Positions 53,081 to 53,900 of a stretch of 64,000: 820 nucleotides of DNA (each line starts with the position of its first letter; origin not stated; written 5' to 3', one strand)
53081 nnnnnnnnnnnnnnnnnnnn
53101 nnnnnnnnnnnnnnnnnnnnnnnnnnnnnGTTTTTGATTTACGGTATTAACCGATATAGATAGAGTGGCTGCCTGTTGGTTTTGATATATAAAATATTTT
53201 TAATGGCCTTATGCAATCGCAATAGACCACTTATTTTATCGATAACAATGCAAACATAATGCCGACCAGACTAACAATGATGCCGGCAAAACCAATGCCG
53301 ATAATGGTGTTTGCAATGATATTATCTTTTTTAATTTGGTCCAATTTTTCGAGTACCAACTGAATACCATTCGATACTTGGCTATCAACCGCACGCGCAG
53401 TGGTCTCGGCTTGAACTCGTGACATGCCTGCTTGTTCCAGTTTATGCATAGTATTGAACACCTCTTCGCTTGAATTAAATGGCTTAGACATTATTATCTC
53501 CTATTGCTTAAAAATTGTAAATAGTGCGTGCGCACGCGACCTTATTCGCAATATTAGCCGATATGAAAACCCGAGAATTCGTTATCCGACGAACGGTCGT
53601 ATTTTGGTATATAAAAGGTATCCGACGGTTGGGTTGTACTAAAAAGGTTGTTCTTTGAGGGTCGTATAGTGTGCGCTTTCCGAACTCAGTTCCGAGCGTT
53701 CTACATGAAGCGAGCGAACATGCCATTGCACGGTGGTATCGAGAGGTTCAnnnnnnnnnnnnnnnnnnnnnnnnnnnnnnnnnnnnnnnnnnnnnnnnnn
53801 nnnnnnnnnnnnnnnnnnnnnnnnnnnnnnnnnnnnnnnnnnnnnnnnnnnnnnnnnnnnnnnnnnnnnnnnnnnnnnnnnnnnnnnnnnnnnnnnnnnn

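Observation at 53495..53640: A ~145-nt conserved element (E) sits 5' of three minus-strand genes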

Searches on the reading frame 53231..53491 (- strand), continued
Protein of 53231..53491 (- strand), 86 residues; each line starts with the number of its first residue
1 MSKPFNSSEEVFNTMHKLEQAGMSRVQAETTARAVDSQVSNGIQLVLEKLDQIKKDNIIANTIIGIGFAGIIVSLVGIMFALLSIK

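Call 101: search_protein_families(library=pfam, proteins=[P0031, P0032, P0033, P0034, P0036, P0037, P0038, P0043], max_evalue=0.1)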
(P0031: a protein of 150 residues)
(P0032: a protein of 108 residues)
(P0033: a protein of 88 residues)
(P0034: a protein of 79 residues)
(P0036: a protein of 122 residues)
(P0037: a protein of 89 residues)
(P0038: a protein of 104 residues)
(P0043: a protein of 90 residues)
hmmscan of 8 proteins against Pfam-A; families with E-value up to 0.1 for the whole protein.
P0031 (150 aa): 73 families (the best 25 are shown)
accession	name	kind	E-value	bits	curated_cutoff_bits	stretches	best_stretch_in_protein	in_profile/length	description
PF23991.1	DUF7310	-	4.7e-10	40.3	40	1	33-112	6-79/83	Coiled-coil region of unknown function (DUF7310)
PF06825.17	HSBP1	-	8.8e-08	32.3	28.6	2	63-96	16-46/51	Heat shock factor binding protein 1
PF05377.16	FlaC_arch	-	1.1e-06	29.4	27.8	2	78-114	1-37/55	Flagella accessory protein C (FlaC)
PF10779.14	XhlA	-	1.3e-06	28.9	34.7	1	75-145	2-66/67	Haemolysin XhlA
PF02090.21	SPAM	-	4.6e-06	27.1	35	2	67-111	2-46/142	Salmonella surface presentation of antigen gene type M protein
PF01519.22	DUF16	-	6.3e-06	27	40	1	61-121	32-92/104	Protein of unknown function DUF16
PF06160.17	EzrA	-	1.4e-05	24.1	39.6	1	9-121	43-152/557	Septation ring formation regulator, EzrA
PF03670.18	UPF0184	-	7.8e-05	23.4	21.5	2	71-99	27-55/83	Uncharacterised protein family (UPF0184)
PF12795.12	MscS_porin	-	8.2e-05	22.8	34.4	1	7-122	93-208/238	Mechanosensitive ion channel porin domain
PF09763.15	Sec3_CC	-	0.00029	21.1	27.1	1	74-124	25-75/133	Exocyst complex component Sec3, coiled-coil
PF16326.10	ABC_tran_CTD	-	0.00035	21.2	32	0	78-101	9-32/69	ABC transporter C-terminal domain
PF08702.15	Fib_alpha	-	0.00036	21.2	29.9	1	7-111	29-129/143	Fibrinogen alpha/beta chain family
PF13758.11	Prefoldin_3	-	0.00056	20.4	23.4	0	100-122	70-92/99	Prefoldin subunit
PF00261.25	Tropomyosin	-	0.00073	19.5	38.6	1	15-121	26-134/242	Tropomyosin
PF10046.14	BLOC1_2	-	0.00076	20.2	33.4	1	42-100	38-95/96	Biogenesis of lysosome-related organelles complex-1 subunit 2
PF07798.16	CCDC90-like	-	0.00094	19.5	33.5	1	10-102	2-97/175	Coiled-coil domain-containing protein 90-like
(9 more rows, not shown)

P0032 (108 aa): 5 families
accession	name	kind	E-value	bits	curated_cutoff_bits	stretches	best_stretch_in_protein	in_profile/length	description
PF07798.16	CCDC90-like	-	0.00042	20.6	33.5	1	10-40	2-32/175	Coiled-coil domain-containing protein 90-like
PF06825.17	HSBP1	-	0.0011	19.2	28.6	1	44-78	8-42/51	Heat shock factor binding protein 1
PF14300.12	DMP19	-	0.015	16.3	25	1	15-77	41-99/112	DMP19-like protein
PF23831.1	DUF7201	-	0.025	14.7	27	1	45-94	70-114/142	Coiled-coil region of unknown function (DUF7201)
PF23991.1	DUF7310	-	0.093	13.7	40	0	43-79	9-46/83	Coiled-coil region of unknown function (DUF7310)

P0033 (88 aa): 1 family
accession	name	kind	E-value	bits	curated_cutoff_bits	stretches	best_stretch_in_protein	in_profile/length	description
PF07798.16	CCDC90-like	-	0.012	16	33.5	0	15-46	7-38/175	Coiled-coil domain-containing protein 90-like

P0034 (79 aa): 4 families
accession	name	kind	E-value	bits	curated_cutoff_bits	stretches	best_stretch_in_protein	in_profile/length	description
PF13858.11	DUF4199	-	0.0094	16.8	32.3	1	12-75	108-157/165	Protein of unknown function (DUF4199)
PF07798.16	CCDC90-like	-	0.021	15.1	33.5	1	16-50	8-42/175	Coiled-coil domain-containing protein 90-like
PF11588.13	DUF3243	-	0.026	15.2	27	1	9-47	11-49/79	Protein of unknown function (DUF3243)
PF20538.3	DUF6753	-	0.032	14.2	27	1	8-72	69-133/217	Family of unknown function (DUF6753)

P0036 (122 aa): 6 families
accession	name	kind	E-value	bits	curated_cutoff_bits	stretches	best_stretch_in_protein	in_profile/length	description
PF23991.1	DUF7310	-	0.00069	20.5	40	1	18-76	18-82/83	Coiled-coil region of unknown function (DUF7310)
PF02524.19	KID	-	0.0016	18.6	20.8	0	57-62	2-7/11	KID repeat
PF07572.17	BCNT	-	0.027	15.1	22.2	1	19-39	52-72/75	Bucentaur or craniofacial development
PF05597.16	Phasin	-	0.033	14.7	28.8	0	51-88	60-94/126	Poly(hydroxyalcanoate) granule associated protein (phasin)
PF17072.10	Spike_torovirin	-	0.08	11.4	35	1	43-83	918-958/1272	Torovirinae spike glycoprotein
PF01442.23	Apolipoprotein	-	0.087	13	90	0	5-89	74-159/190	Apolipoprotein A1/A4/E domain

P0037 (89 aa): 9 families
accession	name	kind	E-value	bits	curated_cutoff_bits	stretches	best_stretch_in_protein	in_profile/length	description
PF23991.1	DUF7310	-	6.8e-05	23.7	40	1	10-61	24-75/83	Coiled-coil region of unknown function (DUF7310)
PF13758.11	Prefoldin_3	-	0.00037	21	23.4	1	16-52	61-97/99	Prefoldin subunit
PF17522.7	DUF5446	-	0.0034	17.9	26.2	1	9-51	24-66/72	Family of unknown function (DUF5446)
PF06825.17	HSBP1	-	0.013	15.8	28.6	1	16-46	13-43/51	Heat shock factor binding protein 1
PF03148.19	Tektin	-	0.018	14.2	34.3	1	9-60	245-302/383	Tektin family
PF06373.16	CART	-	0.026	15.1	27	0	13-42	3-33/70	Cocaine and amphetamine regulated transcript protein (CART)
PF05531.17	NPV_P10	-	0.027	15.4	29.8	1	19-55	1-36/75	Nucleopolyhedrovirus P10 protein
PF16888.10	YwqH-like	-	0.052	14.3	33.7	1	7-61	65-119/123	YwqH-like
PF04912.19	Dynamitin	-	0.097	12.4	31.8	0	12-64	258-310/396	Dynamitin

P0038 (104 aa): 5 families
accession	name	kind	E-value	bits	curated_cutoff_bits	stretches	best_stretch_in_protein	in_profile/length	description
PF02990.21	EMP70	-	0.0072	15.5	27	1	28-101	159-221/517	Endomembrane protein 70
PF13758.11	Prefoldin_3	-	0.02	15.4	23.4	1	21-75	45-98/99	Prefoldin subunit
PF11945.13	WASH_WAHD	-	0.034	14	24.2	1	20-76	10-66/292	WAHD domain of WASH complex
PF23906.1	DUF7248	-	0.052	14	27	1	64-97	2-37/58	Family of unknown function (DUF7248)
PF01105.29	EMP24_GP25L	-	0.059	13.9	25.9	1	44-94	124-174/182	emp24/gp25L/p24 family/GOLD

P0043 (90 aa): 14 families
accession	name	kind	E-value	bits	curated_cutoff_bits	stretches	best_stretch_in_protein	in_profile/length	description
PF23991.1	DUF7310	-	1.7e-06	28.9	40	1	19-59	25-65/83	Coiled-coil region of unknown function (DUF7310)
PF06825.17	HSBP1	-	2.1e-05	24.7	28.6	1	19-65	4-47/51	Heat shock factor binding protein 1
PF10779.14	XhlA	-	0.00029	21.4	34.7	1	22-64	2-51/67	Haemolysin XhlA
PF11945.13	WASH_WAHD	-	0.00048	20.1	24.2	1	19-63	30-74/292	WAHD domain of WASH complex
PF23831.1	DUF7201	-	0.0014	18.8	27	1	23-80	62-117/142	Coiled-coil region of unknown function (DUF7201)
PF09763.15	Sec3_CC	-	0.0021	18.4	27.1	1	2-67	13-78/133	Exocyst complex component Sec3, coiled-coil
PF04108.17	ATG17_like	-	0.0059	16.6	43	1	13-56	112-155/355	Autophagy protein ATG17-like domain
PF07889.17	DUF1664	-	0.017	15.6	34.6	1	16-61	44-89/124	Protein of unknown function (DUF1664)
PF13600.11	DUF4140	-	0.056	14.3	27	1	16-62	50-96/98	N-terminal domain of unknown function (DUF4140)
PF06419.17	COG6_N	-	0.063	13.9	27.4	1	5-62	21-78/114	Conserved oligomeric complex COG6, N-terminal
PF07798.16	CCDC90-like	-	0.066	13.5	33.5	0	19-82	107-169/175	Coiled-coil domain-containing protein 90-like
PF05377.16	FlaC_arch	-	0.071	14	27.8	0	39-62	1-24/55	Flagella accessory protein C (FlaC)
PF05531.17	NPV_P10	-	0.076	14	29.8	0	39-62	12-35/75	Nucleopolyhedrovirus P10 protein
PF18982.5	JetA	-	0.088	11.8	26.2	1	10-49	220-260/434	Wadjet protein JetA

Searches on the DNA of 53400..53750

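Call 54: search_rna_families(source=window, start=53400, end=53750, threshold=evalue, max_evalue=10)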
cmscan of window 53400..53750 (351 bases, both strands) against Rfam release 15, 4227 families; matches with E-value up to 10: 1.
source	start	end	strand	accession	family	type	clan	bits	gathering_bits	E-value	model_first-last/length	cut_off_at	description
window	53433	53499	-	RF01165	sn2317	Gene; snRNA; snoRNA; CD-box;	-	15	50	5.5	1-70/70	no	Small nucleolar RNA sn2317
